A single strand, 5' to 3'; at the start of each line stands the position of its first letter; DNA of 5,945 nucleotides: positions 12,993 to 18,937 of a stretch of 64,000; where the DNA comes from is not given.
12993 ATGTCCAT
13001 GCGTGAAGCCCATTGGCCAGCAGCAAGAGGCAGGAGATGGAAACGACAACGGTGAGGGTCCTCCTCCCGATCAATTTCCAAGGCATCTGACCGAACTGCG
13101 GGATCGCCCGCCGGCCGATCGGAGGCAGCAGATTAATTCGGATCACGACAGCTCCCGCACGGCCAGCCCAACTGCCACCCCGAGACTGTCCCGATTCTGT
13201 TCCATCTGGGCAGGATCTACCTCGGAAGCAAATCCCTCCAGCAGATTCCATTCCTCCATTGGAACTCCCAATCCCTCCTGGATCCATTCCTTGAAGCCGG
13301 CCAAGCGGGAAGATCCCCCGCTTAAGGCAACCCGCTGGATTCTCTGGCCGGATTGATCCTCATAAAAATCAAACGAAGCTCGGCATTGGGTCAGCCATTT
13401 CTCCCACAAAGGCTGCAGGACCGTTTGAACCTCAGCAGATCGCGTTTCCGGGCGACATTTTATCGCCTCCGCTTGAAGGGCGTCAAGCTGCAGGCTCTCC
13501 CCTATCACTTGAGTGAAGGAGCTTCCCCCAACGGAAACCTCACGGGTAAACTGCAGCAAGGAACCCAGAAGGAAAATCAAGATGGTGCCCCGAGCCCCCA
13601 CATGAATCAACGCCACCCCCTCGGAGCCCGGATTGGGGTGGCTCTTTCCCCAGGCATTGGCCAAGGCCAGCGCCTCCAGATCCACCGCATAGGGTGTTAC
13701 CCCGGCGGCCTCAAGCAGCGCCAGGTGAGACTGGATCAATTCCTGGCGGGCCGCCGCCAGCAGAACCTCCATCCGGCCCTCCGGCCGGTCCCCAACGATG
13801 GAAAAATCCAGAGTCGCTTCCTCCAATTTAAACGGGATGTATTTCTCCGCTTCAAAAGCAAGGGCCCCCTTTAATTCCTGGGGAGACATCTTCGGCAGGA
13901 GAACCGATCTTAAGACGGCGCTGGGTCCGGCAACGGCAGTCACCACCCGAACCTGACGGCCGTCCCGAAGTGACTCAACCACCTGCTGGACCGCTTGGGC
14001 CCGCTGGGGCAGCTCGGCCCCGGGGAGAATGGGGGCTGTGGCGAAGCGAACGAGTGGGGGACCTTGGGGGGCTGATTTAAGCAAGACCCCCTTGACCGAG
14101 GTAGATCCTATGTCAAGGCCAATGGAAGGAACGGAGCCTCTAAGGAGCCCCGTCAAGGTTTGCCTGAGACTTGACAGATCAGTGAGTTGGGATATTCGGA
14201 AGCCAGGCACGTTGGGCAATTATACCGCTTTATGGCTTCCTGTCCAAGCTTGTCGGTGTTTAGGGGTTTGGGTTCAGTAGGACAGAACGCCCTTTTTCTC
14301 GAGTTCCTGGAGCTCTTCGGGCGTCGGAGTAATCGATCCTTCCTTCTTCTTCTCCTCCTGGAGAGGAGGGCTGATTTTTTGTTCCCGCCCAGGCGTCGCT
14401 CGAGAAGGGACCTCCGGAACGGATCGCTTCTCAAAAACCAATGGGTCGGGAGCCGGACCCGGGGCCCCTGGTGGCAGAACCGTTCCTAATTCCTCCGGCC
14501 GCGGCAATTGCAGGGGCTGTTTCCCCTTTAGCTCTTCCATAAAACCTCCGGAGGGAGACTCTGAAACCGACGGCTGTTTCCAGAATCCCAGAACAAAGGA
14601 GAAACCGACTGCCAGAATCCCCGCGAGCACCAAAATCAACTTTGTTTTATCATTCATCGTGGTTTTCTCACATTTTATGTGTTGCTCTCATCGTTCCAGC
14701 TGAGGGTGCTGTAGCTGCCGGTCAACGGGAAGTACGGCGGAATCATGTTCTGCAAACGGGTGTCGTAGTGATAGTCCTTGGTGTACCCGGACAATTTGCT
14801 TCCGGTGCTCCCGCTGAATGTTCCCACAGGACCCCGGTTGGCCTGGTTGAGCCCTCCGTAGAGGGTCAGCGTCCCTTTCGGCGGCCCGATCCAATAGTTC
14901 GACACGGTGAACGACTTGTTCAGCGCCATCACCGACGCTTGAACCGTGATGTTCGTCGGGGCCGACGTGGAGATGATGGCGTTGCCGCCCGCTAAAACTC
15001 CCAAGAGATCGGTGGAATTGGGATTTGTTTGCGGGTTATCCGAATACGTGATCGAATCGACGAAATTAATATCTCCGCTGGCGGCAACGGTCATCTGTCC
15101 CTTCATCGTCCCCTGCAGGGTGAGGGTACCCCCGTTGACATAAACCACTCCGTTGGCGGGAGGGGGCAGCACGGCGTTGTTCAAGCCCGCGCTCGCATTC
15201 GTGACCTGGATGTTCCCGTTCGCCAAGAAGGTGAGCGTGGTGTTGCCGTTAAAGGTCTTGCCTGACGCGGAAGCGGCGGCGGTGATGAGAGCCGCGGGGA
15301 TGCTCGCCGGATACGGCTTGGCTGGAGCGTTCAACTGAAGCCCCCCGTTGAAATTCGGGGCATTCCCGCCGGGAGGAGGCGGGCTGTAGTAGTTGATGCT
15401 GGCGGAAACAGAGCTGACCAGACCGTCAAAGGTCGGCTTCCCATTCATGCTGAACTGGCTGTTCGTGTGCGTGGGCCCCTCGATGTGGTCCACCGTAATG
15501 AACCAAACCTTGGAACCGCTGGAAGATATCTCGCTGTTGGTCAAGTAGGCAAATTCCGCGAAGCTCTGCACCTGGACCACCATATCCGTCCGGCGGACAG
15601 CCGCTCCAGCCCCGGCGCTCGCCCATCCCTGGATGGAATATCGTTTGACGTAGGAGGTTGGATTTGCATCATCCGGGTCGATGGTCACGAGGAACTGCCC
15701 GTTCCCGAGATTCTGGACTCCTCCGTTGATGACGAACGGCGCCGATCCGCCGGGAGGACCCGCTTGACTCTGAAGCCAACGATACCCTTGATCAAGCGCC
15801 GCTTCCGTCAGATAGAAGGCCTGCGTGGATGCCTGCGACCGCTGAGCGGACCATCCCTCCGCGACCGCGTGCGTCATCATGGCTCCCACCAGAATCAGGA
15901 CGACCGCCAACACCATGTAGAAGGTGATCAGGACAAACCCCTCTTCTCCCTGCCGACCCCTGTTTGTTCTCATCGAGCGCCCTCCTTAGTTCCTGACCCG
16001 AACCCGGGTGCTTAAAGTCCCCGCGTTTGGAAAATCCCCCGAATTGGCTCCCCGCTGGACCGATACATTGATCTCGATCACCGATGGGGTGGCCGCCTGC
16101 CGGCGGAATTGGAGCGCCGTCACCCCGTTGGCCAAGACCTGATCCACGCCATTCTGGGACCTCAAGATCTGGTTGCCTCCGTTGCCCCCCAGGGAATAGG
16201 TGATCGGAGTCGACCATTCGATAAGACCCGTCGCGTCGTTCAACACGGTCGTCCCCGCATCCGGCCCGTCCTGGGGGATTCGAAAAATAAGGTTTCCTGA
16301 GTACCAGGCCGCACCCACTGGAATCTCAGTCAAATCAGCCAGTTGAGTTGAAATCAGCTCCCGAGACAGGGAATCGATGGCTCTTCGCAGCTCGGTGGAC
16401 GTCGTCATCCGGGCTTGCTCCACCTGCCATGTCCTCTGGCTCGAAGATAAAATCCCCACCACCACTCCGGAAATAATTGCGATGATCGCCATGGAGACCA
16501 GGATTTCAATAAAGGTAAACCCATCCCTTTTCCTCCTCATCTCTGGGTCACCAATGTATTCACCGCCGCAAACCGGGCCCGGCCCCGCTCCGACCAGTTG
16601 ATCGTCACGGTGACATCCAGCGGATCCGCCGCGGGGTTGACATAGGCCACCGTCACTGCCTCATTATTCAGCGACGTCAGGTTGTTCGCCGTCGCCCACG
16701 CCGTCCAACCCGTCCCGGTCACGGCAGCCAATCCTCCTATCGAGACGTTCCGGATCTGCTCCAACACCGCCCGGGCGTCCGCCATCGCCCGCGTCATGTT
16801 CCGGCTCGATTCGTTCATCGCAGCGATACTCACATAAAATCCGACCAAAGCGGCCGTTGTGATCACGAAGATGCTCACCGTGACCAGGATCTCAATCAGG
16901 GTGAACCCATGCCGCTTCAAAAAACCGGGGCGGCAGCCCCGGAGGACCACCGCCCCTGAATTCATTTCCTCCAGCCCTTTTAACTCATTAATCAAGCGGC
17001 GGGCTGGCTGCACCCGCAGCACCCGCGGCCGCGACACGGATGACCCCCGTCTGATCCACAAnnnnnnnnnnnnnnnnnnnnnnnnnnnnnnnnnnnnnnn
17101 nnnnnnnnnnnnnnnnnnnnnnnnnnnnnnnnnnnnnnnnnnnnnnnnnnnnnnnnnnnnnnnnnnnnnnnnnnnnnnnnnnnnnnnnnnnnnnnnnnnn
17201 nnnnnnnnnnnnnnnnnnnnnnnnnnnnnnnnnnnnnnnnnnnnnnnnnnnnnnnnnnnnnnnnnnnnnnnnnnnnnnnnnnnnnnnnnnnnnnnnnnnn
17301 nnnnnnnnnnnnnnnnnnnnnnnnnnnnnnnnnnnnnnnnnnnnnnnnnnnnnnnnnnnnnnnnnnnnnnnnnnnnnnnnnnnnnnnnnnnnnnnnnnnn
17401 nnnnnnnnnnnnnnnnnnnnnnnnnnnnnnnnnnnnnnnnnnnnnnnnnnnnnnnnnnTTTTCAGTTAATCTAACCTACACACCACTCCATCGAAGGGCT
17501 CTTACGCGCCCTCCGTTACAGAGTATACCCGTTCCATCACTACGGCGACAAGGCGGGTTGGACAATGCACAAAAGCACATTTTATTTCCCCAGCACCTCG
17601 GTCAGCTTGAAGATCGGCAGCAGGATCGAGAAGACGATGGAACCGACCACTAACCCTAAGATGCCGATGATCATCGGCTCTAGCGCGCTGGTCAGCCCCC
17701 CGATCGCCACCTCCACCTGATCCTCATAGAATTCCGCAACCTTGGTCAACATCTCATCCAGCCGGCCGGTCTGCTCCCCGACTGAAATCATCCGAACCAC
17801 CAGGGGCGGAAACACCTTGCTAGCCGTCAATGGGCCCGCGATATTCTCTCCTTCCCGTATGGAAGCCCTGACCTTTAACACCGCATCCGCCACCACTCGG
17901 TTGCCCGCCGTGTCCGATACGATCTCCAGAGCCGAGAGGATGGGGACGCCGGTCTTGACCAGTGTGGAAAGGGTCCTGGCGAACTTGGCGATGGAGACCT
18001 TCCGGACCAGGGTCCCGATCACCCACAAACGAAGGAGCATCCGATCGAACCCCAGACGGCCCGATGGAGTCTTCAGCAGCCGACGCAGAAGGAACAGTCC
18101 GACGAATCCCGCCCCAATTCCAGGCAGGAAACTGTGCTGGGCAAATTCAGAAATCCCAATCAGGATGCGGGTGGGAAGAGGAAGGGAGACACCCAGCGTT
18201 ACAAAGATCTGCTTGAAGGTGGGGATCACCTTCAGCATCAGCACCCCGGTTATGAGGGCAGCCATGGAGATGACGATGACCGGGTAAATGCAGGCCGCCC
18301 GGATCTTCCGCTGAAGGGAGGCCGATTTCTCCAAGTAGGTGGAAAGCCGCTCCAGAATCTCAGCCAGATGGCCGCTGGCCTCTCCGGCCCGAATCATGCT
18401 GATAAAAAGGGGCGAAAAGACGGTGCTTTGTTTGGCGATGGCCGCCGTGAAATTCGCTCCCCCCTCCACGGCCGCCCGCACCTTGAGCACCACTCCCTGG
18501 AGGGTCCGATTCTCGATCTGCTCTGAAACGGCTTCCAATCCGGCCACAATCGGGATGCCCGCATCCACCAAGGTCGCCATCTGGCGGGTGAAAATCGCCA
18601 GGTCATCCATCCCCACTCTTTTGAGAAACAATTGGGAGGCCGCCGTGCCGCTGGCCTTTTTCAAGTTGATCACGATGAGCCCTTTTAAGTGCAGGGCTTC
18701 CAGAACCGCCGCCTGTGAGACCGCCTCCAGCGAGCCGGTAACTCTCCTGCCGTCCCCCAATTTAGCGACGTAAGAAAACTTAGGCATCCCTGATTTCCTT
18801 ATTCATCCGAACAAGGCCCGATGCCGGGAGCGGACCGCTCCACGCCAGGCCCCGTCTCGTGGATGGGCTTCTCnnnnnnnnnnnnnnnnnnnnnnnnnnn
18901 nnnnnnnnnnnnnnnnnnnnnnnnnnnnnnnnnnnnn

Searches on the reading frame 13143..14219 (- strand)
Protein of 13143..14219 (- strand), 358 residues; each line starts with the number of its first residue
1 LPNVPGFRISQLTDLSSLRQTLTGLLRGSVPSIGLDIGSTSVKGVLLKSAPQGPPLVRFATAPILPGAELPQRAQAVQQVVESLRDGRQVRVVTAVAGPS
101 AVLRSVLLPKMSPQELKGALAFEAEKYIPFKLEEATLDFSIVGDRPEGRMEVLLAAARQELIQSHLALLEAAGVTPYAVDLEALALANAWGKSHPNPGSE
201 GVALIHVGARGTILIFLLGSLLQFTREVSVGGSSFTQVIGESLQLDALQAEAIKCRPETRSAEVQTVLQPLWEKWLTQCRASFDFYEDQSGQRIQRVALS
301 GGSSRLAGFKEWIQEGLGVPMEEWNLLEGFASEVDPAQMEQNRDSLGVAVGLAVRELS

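Call 38: search_protein_families(library=pfam, proteins=[window:13143-14219:-], max_evalue=0.00001)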
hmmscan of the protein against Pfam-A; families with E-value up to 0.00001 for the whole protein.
window:13143-14219:- (358 aa): 1 family
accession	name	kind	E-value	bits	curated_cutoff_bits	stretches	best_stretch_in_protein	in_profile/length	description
PF11104.14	PilM_2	-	1e-48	166.5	27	1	34-356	1-339/340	Type IV pilus assembly protein PilM;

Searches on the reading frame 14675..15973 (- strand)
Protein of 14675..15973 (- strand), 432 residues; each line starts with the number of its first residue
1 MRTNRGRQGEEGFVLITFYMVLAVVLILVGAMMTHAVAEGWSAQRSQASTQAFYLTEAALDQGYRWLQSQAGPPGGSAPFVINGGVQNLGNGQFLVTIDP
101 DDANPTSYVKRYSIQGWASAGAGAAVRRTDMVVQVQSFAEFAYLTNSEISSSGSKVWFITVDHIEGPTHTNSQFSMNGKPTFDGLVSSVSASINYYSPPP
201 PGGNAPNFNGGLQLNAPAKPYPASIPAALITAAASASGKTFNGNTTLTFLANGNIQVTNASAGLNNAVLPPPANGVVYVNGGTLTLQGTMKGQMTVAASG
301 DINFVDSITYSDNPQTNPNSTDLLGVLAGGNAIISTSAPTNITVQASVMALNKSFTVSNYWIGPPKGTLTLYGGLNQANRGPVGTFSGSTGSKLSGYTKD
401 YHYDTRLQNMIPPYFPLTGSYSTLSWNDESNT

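Call 28: search_protein_families(library=pfam, proteins=[window:14675-15973:-], max_evalue=0.00001)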
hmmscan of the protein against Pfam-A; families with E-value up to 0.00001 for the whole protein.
window:14675-15973:- (432 aa): 1 family
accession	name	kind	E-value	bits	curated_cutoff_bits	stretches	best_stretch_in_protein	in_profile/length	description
PF16241.10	DUF4900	-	2.2e-08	34.8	29.4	1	136-190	34-88/89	Domain of unknown function (DUF4900)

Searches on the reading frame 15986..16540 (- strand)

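Call 39: search_protein_families(library=pfam, proteins=[window:15986-16540:-], max_evalue=0.00001)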
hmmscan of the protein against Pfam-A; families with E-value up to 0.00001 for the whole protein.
window:15986-16540:- (184 aa): 1 family
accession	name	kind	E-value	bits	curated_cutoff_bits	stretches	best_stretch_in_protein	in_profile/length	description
PF07963.17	N_methyl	-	3.4e-08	33.2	21.2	1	2-27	1-26/27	Prokaryotic N-terminal methylation motif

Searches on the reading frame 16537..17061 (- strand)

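Call 39: search_protein_families(library=pfam, proteins=[window:16537-17061:-], max_evalue=0.00001)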
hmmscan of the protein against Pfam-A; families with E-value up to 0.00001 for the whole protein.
window:16537-17061:- (174 aa): 1 family
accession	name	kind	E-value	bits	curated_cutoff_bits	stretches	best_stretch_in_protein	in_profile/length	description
PF07963.17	N_methyl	-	2.1e-06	27.5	21.2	1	49-72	3-26/27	Prokaryotic N-terminal methylation motif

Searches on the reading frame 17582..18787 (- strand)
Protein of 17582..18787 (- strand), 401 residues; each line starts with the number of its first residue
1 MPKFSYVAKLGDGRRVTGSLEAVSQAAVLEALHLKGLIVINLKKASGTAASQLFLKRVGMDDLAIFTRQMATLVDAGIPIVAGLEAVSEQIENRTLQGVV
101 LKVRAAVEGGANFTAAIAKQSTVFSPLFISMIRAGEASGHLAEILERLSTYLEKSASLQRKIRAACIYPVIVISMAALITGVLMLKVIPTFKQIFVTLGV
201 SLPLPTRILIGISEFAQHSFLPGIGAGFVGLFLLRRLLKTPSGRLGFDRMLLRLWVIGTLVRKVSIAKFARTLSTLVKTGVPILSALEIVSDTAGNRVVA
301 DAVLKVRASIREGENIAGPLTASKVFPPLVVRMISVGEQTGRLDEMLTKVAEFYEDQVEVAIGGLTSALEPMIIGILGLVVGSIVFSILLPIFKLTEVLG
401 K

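Call 28: search_protein_families(library=pfam, proteins=[window:17582-18787:-], max_evalue=0.00001)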
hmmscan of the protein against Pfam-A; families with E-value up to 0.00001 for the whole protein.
window:17582-18787:- (401 aa): 1 family
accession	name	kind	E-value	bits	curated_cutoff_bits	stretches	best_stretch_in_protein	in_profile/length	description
PF00482.28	T2SSF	-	3.6e-64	214.8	25.2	2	66-189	1-125/125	Type II secretion system (T2SS), protein F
